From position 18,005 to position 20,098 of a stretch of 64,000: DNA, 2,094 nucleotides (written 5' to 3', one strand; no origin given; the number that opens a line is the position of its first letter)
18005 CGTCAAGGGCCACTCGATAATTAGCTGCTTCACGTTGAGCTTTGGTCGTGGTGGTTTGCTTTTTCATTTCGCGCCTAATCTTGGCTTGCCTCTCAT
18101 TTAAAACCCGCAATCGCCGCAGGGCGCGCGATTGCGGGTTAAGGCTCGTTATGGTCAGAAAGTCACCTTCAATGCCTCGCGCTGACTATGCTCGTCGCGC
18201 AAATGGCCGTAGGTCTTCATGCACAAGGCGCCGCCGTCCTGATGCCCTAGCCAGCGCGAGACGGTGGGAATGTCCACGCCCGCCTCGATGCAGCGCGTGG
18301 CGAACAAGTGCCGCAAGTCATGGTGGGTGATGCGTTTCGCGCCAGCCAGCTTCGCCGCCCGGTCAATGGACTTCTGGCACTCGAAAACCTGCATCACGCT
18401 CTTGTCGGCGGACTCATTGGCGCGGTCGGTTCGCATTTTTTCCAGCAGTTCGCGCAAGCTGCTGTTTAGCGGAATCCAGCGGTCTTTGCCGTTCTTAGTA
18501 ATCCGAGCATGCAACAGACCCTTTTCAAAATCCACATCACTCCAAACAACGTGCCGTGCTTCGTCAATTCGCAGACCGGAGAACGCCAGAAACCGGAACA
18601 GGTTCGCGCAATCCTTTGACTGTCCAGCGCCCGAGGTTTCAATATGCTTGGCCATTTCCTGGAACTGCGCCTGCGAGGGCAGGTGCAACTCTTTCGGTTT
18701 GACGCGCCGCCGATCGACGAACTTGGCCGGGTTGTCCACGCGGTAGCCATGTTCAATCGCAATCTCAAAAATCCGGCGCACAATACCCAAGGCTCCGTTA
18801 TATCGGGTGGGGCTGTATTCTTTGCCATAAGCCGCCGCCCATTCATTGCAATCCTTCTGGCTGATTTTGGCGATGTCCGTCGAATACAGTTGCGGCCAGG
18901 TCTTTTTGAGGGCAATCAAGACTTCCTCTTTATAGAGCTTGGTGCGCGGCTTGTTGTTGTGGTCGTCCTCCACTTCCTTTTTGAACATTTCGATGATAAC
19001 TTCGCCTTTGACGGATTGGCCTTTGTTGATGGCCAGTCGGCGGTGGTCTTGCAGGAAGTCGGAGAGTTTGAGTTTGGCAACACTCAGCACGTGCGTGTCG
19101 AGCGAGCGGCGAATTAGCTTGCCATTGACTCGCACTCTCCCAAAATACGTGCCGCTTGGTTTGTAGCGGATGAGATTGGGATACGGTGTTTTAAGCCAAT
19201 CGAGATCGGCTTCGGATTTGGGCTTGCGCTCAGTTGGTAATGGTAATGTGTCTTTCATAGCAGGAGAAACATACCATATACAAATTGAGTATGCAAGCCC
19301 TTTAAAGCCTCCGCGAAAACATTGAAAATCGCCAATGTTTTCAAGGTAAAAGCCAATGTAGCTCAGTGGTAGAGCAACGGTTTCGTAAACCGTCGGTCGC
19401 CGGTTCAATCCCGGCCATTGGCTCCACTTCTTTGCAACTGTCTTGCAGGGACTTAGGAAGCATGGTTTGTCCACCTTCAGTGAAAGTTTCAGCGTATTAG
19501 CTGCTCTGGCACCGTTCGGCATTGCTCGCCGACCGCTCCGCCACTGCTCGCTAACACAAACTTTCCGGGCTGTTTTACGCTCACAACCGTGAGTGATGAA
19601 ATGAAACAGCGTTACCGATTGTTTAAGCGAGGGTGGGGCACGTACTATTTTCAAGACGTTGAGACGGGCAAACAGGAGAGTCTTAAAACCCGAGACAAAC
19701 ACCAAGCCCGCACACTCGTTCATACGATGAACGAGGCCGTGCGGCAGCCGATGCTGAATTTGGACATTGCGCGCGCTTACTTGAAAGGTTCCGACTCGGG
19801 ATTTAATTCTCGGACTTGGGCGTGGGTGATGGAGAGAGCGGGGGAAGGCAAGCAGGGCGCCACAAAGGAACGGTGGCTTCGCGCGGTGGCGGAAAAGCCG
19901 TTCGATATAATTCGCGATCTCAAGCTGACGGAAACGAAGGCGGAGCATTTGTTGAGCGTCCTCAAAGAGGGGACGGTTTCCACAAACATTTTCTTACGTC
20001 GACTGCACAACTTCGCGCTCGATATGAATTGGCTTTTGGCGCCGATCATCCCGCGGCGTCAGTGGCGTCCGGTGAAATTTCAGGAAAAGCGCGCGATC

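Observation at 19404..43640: Three copies of a motif made of the tRNA-Thr 3-prime end plus its trailer delimit two adjacent segments (about 15 kb and about 9 kb)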

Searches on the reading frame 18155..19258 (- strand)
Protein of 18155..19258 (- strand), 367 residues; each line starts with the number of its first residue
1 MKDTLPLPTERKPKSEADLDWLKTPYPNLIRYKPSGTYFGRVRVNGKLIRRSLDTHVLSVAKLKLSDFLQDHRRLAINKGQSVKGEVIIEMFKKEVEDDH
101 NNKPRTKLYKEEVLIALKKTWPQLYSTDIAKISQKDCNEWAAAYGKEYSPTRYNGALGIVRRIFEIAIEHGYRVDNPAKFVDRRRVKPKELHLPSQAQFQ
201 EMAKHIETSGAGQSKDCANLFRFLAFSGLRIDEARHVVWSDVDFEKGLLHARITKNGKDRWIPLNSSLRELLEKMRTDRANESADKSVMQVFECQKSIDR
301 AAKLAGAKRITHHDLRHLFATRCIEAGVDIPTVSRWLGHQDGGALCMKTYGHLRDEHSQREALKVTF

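Call 75: search_protein_families(library=ncbifam, proteins=[window:18155-19258:-], max_evalue=0.00001)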
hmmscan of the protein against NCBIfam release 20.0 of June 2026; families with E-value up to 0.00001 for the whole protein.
window:18155-19258:- (367 aa): 9 families
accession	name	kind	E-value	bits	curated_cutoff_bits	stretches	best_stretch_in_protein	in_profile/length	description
NF040815.2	recomb_XerA_Arch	equivalog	2.5e-25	89.6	220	1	125-359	31-260/263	site-specific tyrosine recombinase/integron integrase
TIGR02225.1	recomb_XerD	equivalog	8.4e-21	74.5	329.6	1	126-342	35-265/290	site-specific tyrosine recombinase XerD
TIGR02224.1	recomb_XerC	equivalog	3.5e-19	69.3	335.15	1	114-341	25-267/295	tyrosine recombinase XerC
NF001399.0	PRK00283.1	subfamily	3.7e-19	69.1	279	1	119-341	38-273/300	tyrosine recombinase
TIGR02249.1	integrase_gron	subfamily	1.7e-17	63.7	265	1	282-358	230-305/315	integron integrase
NF011946.0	PRK15417.1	equivalog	3.4e-10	39.6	435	0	292-345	255-309/337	integron integrase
NF002331.0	PRK01287.1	subfamily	4.1e-09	35.9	371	1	139-341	86-302/365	site-specific tyrosine recombinase XerC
NF003462.0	PRK05084.1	equivalog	2.2e-08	33.3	267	1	223-363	203-353/360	tyrosine recombinase XerS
NF007371.0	PRK09871.1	subfamily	3.4e-07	30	222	1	198-340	11-163/198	tyrosine-type DNA invertase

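Call 85: search_protein_families(library=phrogs, proteins=[window:18155-19258:-], max_evalue=0.00001)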
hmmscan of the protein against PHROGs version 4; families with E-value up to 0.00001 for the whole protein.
window:18155-19258:- (367 aa): 3 families
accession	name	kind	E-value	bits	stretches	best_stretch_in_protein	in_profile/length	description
phrog_1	-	integration and excision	4.8e-48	165.8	1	23-362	111-443/611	integrase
phrog_216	-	integration and excision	1.4e-32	114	1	162-366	24-237/301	integrase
phrog_7685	-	integration and excision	9.9e-11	42.6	1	260-362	129-232/240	integrase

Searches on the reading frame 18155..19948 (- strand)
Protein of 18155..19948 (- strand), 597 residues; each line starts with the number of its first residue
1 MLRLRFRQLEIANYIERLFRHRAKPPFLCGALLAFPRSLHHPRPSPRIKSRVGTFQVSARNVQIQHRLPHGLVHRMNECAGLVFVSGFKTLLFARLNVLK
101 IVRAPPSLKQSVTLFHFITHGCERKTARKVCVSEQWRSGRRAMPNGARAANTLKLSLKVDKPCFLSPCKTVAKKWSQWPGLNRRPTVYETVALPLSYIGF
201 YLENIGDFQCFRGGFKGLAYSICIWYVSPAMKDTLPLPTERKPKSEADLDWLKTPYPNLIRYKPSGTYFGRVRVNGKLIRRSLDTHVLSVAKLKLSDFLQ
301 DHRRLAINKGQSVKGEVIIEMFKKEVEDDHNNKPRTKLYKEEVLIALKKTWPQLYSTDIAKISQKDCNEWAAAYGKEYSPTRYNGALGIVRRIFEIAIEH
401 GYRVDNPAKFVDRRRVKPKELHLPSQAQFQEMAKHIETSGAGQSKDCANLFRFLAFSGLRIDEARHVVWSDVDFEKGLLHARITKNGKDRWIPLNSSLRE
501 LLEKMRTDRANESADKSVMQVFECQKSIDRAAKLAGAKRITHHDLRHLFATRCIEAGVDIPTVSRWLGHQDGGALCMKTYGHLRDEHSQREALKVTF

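Call 14: search_protein_families(library=pfam, proteins=[window:18155-19948:-], max_evalue=0.01)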
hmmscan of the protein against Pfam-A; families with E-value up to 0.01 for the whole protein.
window:18155-19948:- (597 aa): 1 family
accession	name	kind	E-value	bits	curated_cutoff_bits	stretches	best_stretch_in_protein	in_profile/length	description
PF00589.27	Phage_integrase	-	3.8e-23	82.6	27.1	1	427-586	6-171/172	Phage integrase family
